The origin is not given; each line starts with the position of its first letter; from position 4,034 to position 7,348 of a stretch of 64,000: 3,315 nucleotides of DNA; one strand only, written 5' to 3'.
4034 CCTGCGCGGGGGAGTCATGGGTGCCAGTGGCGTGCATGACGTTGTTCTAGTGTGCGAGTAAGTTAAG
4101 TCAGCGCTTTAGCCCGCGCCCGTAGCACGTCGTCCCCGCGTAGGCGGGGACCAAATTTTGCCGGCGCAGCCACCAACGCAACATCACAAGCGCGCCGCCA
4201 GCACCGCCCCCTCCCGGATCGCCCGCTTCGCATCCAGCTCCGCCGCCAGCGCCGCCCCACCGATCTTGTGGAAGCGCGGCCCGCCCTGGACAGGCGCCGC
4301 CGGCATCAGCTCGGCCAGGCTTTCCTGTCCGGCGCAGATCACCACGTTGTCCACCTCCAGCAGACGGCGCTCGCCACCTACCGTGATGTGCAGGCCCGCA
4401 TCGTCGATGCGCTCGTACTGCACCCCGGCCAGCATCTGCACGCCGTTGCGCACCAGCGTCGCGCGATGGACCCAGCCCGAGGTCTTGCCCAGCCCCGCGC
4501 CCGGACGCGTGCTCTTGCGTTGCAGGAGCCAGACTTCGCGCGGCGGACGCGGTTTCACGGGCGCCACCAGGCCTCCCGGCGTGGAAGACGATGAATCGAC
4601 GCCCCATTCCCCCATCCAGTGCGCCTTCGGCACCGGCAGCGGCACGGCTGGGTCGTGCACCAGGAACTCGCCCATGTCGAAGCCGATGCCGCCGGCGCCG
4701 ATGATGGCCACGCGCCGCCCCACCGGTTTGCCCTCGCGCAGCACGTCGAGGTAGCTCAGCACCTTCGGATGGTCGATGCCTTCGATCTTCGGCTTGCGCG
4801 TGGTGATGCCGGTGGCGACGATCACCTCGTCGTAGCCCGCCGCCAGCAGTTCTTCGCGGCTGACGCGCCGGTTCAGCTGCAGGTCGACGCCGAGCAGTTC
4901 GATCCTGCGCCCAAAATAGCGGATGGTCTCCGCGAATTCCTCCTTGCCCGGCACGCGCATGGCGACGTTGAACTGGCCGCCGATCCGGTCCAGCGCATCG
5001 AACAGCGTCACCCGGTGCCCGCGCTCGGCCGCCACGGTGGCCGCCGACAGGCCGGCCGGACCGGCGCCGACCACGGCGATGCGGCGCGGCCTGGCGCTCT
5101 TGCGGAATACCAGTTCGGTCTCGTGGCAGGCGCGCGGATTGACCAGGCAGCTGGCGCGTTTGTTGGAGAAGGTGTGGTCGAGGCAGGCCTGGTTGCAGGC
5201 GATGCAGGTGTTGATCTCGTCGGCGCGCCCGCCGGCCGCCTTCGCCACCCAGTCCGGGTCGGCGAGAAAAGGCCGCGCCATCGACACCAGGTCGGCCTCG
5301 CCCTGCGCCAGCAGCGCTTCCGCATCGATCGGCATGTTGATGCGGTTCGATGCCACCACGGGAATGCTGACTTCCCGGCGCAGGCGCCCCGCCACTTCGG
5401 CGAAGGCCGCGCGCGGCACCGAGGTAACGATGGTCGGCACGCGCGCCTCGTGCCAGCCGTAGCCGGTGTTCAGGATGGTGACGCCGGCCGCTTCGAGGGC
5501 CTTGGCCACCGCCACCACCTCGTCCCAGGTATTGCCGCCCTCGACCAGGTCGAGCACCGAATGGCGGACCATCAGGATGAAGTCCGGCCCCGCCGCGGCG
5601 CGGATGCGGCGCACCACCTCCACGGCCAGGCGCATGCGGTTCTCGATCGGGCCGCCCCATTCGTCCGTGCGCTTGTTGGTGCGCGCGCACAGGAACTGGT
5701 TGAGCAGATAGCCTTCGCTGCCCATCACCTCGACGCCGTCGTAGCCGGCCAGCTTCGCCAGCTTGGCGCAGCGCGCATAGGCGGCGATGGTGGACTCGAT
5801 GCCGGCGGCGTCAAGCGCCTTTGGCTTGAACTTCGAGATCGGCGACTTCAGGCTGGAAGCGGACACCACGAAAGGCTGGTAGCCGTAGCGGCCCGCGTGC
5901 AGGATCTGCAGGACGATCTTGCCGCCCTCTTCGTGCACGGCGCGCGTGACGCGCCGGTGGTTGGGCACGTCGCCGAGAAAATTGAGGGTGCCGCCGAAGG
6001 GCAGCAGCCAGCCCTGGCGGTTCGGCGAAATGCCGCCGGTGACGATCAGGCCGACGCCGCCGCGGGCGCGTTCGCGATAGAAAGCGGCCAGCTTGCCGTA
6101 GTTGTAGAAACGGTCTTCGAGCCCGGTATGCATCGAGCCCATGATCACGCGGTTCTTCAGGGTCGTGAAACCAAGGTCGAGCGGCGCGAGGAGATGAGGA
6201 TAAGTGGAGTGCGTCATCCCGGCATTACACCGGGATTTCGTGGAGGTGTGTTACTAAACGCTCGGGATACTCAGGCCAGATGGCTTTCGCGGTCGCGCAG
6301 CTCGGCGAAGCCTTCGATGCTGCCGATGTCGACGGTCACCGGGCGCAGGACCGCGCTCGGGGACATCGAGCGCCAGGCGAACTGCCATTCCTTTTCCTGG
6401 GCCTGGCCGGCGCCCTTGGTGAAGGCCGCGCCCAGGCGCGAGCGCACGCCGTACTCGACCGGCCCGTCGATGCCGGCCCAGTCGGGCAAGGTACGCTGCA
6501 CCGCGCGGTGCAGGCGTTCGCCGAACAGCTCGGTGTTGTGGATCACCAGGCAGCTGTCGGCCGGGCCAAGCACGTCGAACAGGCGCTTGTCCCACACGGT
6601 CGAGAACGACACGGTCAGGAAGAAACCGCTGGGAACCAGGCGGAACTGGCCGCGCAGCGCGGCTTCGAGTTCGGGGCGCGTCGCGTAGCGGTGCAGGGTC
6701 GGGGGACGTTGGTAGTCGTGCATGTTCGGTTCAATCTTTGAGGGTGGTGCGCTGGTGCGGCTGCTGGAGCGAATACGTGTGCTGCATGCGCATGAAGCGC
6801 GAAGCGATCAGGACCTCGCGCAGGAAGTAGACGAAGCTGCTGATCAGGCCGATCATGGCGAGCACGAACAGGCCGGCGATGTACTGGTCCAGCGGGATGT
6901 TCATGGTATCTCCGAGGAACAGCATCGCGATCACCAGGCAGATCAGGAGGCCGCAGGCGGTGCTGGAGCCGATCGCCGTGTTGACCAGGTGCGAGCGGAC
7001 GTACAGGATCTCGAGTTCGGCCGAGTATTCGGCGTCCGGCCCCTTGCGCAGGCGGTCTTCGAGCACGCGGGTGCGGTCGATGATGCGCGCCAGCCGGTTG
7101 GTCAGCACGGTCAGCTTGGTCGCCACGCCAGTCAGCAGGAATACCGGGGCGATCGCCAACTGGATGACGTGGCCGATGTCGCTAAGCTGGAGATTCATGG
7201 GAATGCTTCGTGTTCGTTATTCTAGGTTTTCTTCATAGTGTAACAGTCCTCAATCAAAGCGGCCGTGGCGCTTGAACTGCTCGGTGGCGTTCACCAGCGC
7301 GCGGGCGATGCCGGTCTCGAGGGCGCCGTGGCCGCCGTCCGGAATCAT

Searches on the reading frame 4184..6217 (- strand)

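Call 86: search_protein_families(library=pfam, proteins=[window:4184-6217:-], max_evalue=0.00001)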
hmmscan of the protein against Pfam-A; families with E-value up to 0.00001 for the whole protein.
window:4184-6217:- (677 aa): 7 families
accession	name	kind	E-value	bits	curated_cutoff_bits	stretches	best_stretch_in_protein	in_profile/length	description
PF00724.26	Oxidored_FMN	-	5e-78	263.2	27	1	9-334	2-342/342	NADH:flavin oxidoreductase / NADH oxidase family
PF07992.20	Pyr_redox_2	-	3.5e-27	96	26.1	2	379-637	2-243/291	Pyridine nucleotide-disulphide oxidoreductase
PF13450.12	NAD_binding_8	-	2e-09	38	21.9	1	382-416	1-35/68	NAD(P)-binding Rossmann-like domain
PF12831.13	FAD_oxidored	-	8.7e-08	32.3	27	1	380-423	2-45/416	FAD dependent oxidoreductase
PF00070.33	Pyr_redox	-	1.4e-07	32.4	22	0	379-421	1-43/82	Pyridine nucleotide-disulphide oxidoreductase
PF03486.20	HI0933_like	-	6.3e-07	29.5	50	1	379-418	2-41/244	HI0933-like protein Rossmann domain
PF00890.30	FAD_binding_2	-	2.6e-06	27.4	20.4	0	380-416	2-38/414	FAD binding domain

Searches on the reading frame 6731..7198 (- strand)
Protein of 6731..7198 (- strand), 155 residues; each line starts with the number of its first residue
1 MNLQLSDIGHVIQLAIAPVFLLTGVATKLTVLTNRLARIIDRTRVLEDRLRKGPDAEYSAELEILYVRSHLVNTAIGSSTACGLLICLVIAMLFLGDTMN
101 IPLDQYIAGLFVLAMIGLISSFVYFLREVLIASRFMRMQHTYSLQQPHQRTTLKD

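Call 86: search_protein_families(library=pfam, proteins=[window:6731-7198:-], max_evalue=0.00001)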
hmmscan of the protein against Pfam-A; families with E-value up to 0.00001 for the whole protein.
window:6731-7198:- (155 aa): 1 family
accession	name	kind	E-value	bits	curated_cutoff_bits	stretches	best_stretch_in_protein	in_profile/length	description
PF11026.13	DUF2721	-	1.1e-33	116.3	28.3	1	15-137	1-128/129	Protein of unknown function (DUF2721)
